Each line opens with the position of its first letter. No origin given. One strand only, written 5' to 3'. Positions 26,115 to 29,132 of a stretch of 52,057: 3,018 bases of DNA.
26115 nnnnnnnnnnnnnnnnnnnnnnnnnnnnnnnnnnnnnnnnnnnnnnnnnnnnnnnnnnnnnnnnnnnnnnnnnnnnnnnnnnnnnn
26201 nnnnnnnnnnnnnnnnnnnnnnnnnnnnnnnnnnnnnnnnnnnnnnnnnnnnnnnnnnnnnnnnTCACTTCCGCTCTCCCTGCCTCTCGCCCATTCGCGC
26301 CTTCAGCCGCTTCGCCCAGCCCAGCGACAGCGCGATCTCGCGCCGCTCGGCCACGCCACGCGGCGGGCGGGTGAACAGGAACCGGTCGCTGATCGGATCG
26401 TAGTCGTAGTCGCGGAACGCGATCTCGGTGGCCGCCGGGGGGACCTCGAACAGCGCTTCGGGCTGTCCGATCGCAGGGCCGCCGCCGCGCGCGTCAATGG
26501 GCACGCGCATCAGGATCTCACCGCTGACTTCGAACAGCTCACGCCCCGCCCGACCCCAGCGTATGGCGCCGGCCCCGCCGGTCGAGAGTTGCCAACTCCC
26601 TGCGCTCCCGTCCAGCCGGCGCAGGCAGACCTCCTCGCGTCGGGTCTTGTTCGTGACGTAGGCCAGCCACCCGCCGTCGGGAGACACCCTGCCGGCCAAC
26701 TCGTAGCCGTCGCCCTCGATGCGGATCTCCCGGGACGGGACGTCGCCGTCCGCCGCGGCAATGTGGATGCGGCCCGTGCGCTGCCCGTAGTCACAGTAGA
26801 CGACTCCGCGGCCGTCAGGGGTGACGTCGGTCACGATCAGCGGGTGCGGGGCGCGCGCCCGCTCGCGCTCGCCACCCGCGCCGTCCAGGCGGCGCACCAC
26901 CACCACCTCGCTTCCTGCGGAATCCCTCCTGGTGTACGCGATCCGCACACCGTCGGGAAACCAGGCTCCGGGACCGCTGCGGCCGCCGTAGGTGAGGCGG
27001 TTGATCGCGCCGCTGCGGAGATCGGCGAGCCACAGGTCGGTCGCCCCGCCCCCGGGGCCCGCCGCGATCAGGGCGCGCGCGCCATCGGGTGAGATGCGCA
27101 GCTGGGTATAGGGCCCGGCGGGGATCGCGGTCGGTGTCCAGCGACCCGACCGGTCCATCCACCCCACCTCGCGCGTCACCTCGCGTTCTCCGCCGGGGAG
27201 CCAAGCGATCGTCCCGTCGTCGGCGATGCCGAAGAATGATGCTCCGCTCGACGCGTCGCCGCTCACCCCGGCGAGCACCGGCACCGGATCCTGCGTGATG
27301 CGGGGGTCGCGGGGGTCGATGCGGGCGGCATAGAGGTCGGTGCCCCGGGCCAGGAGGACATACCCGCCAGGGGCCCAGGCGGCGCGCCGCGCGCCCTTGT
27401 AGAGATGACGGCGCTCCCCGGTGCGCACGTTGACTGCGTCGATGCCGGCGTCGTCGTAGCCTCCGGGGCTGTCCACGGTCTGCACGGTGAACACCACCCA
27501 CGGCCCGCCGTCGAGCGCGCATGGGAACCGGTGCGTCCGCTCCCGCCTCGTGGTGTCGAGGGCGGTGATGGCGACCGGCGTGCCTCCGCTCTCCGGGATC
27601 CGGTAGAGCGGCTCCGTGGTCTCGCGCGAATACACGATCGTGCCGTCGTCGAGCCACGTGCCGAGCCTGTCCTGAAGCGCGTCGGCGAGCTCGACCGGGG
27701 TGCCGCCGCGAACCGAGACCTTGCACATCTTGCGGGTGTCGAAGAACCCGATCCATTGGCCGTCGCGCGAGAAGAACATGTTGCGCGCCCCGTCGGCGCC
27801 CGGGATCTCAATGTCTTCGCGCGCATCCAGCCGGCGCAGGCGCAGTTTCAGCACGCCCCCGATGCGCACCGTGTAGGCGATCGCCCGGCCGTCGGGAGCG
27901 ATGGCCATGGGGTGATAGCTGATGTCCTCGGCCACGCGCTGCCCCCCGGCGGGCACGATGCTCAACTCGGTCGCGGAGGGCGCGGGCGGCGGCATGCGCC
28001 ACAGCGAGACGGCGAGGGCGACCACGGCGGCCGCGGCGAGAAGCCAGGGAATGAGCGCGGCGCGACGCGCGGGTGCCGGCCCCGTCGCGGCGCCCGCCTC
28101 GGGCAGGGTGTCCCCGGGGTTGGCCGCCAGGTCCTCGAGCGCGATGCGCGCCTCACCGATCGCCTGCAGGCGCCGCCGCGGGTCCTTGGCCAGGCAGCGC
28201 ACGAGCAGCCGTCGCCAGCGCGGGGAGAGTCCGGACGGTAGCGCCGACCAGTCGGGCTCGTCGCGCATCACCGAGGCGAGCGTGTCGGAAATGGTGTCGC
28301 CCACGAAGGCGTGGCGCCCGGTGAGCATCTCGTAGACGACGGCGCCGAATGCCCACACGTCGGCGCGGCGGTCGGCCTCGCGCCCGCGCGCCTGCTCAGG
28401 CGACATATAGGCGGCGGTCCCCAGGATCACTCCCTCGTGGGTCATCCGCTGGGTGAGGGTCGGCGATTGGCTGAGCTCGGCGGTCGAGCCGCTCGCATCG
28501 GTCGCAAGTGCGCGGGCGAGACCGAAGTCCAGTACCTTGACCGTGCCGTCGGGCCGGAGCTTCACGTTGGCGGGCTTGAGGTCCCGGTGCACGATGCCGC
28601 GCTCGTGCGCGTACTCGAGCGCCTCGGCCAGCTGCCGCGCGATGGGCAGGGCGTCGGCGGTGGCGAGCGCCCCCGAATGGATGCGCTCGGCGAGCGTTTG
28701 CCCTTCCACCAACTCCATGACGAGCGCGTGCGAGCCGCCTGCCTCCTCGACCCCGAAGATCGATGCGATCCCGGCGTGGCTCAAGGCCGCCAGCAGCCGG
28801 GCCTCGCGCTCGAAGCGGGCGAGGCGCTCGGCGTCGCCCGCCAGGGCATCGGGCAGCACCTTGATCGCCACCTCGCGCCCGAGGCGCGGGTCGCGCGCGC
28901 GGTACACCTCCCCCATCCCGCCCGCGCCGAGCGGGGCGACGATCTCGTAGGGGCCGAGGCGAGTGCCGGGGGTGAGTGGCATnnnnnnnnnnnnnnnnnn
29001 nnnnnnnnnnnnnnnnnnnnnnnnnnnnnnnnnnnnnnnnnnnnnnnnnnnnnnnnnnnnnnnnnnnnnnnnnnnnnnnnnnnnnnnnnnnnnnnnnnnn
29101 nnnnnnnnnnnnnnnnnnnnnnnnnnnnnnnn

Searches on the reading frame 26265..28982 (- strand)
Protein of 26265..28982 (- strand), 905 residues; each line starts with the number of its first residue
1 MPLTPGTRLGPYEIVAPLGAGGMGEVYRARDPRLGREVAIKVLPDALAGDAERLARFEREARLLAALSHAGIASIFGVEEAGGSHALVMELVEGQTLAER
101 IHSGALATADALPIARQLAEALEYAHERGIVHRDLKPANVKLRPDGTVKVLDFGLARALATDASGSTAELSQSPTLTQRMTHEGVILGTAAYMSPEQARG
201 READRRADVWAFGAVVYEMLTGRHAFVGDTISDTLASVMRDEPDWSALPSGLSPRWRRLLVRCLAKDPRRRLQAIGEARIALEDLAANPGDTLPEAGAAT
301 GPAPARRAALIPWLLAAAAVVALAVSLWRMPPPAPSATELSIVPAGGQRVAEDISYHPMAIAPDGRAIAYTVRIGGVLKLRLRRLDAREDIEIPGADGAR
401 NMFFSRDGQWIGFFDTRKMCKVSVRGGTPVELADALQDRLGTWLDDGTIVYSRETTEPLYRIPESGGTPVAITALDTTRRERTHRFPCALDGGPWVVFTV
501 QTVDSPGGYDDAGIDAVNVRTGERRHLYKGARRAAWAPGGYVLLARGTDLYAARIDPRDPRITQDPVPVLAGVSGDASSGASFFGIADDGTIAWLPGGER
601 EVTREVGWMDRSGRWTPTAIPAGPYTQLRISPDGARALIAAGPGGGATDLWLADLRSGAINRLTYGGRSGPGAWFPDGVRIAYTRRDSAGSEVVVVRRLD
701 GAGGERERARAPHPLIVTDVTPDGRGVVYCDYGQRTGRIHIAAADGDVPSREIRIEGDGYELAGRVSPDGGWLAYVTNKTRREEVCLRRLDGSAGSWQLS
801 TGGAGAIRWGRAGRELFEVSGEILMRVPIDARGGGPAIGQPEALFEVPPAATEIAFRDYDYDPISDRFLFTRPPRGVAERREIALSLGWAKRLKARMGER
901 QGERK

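Call 61: search_protein_families(library=pfam, proteins=[window:26265-28982:-], max_evalue=0.00001)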
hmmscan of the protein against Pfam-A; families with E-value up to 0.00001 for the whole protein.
window:26265-28982:- (905 aa): 4 families
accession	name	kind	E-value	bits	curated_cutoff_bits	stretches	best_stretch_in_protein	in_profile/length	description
PF00069.31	Pkinase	-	7.1e-48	163.7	31.7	1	12-274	1-254/263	Protein kinase domain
PF07714.23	PK_Tyr_Ser-Thr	-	1.1e-34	120.3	23.1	1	15-272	4-249/258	Protein tyrosine and serine/threonine kinase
PF03109.22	ABC1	-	1.6e-09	37.7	22.9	1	81-170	139-228/244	ABC1 atypical kinase-like domain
PF07676.18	PD40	-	5.9e-09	36.1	20.9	0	757-779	7-29/38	WD40-like Beta Propeller Repeat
